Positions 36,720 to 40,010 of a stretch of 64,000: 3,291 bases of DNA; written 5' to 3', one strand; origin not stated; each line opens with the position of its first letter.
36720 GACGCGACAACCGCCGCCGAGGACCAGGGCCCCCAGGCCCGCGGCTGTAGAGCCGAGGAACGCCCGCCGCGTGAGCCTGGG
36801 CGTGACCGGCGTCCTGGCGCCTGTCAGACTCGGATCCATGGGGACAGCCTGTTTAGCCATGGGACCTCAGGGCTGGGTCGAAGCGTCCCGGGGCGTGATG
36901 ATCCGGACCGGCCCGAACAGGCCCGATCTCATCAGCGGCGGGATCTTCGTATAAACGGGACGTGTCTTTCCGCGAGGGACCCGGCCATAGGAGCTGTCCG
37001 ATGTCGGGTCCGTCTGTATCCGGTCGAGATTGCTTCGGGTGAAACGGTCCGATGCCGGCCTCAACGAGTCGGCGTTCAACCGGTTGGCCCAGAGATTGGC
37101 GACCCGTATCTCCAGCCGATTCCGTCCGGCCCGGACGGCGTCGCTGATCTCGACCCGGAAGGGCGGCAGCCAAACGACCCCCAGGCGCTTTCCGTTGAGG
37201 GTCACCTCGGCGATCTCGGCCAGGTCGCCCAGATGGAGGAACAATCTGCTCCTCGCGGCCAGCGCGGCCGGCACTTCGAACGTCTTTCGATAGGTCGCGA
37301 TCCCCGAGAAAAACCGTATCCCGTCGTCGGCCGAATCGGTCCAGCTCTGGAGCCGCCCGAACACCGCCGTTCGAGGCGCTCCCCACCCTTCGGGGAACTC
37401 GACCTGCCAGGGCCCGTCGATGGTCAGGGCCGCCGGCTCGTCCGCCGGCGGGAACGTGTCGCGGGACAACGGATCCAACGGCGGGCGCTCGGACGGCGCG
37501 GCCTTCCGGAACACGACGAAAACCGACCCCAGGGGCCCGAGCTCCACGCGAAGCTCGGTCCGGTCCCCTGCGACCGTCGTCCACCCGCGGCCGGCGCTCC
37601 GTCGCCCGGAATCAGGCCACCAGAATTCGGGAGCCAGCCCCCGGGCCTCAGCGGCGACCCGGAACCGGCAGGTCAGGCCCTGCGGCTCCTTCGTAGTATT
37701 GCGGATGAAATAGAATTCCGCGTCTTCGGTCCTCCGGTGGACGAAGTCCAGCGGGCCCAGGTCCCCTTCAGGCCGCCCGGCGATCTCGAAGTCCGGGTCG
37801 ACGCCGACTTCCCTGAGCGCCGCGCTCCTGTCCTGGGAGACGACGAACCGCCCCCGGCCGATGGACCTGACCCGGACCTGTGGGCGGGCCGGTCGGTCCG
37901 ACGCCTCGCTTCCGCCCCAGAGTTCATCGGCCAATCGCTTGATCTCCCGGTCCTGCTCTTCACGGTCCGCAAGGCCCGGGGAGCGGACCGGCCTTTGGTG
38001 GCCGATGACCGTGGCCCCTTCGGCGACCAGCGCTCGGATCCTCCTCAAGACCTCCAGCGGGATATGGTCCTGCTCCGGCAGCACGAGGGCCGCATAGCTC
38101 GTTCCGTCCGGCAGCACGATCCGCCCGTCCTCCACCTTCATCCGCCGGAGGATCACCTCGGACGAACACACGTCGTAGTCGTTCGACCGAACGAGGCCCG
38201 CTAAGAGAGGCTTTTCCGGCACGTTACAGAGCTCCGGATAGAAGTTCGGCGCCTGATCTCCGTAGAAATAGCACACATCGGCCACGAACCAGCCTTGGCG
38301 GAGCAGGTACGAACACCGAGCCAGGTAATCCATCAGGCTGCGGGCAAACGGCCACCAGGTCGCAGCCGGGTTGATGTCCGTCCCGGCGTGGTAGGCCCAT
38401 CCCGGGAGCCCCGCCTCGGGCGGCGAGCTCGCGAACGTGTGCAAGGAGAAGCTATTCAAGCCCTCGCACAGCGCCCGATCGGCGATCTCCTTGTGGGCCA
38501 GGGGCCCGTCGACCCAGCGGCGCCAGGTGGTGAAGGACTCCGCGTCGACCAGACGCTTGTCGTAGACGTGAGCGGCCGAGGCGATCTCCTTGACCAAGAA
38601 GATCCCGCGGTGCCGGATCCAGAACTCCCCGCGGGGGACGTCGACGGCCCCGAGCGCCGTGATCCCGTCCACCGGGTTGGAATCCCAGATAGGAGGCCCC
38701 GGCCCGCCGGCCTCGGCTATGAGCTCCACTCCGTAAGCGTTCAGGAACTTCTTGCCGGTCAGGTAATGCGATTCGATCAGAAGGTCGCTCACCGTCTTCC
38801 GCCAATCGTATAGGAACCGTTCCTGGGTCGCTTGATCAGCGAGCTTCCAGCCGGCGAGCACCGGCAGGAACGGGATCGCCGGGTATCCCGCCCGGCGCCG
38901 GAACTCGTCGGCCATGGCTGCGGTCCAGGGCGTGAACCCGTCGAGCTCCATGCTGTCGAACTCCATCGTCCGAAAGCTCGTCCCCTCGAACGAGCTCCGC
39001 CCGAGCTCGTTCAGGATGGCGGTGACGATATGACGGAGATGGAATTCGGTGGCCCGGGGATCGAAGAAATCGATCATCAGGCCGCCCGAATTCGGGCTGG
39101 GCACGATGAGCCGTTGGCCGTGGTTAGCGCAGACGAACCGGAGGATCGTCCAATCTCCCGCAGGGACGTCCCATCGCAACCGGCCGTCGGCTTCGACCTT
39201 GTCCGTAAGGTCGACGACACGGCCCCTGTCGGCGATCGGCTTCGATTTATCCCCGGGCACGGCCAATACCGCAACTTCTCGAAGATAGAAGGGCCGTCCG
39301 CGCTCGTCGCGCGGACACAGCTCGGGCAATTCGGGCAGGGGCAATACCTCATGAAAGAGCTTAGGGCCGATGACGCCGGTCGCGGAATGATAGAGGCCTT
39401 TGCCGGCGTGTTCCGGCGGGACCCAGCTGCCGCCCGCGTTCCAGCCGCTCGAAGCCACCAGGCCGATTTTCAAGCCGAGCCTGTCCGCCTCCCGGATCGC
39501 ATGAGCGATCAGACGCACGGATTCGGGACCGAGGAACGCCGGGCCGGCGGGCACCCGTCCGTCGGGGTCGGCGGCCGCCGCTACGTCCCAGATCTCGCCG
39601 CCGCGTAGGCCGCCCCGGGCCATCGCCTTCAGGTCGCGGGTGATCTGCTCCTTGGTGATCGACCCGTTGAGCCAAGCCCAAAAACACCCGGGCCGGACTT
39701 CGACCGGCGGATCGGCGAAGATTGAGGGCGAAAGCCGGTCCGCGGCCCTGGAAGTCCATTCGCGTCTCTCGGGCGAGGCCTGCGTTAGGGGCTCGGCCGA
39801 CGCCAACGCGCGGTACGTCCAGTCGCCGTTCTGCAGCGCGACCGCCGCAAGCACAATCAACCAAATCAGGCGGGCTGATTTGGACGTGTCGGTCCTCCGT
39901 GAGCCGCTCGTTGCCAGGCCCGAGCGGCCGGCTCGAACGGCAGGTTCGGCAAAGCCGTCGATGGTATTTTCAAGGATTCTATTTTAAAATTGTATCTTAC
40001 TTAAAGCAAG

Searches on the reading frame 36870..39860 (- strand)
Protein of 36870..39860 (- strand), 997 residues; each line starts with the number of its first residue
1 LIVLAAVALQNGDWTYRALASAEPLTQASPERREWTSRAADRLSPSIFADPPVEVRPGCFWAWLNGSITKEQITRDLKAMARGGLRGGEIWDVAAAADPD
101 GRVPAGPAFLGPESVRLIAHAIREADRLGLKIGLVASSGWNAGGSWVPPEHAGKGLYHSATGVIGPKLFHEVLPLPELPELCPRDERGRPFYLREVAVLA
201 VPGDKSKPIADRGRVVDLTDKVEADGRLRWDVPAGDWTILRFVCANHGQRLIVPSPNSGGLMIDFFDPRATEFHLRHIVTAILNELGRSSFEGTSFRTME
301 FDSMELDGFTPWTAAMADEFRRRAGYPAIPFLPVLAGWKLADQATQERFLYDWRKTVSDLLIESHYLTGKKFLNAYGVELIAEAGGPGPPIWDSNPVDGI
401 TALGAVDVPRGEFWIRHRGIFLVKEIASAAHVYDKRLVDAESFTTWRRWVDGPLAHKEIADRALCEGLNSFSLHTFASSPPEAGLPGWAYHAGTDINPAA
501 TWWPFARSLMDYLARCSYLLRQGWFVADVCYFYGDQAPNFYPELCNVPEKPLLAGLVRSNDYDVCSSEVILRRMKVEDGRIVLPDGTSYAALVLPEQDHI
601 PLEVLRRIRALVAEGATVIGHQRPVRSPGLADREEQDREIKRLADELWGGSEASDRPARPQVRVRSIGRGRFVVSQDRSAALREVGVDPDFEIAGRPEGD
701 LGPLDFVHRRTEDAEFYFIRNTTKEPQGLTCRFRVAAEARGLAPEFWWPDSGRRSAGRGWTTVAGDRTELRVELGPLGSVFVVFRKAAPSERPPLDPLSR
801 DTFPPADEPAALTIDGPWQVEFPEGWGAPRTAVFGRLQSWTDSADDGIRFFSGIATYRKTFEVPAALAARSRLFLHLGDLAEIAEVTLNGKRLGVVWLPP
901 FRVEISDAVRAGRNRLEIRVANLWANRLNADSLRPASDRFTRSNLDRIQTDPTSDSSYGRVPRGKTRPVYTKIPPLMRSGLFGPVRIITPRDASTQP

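Call 22: search_protein_families(library=pfam, proteins=[window:36870-39860:-], max_evalue=0.001)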
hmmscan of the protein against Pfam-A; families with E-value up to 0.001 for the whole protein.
window:36870-39860:- (997 aa): 3 families
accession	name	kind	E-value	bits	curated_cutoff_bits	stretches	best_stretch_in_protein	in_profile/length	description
PF17132.9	Glyco_hydro_106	-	6.4e-142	475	29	2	194-754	199-736/743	alpha-L-rhamnosidase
PF22666.2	Glyco_hydro_2_N2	-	1.3e-08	35.6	27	1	856-932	51-129/167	Glycosyl hydrolase 2 galactose-binding domain-like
PF02837.24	Glyco_hydro_2_N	-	0.00015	22.2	28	1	811-924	33-136/169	Glycosyl hydrolases family 2, sugar binding domain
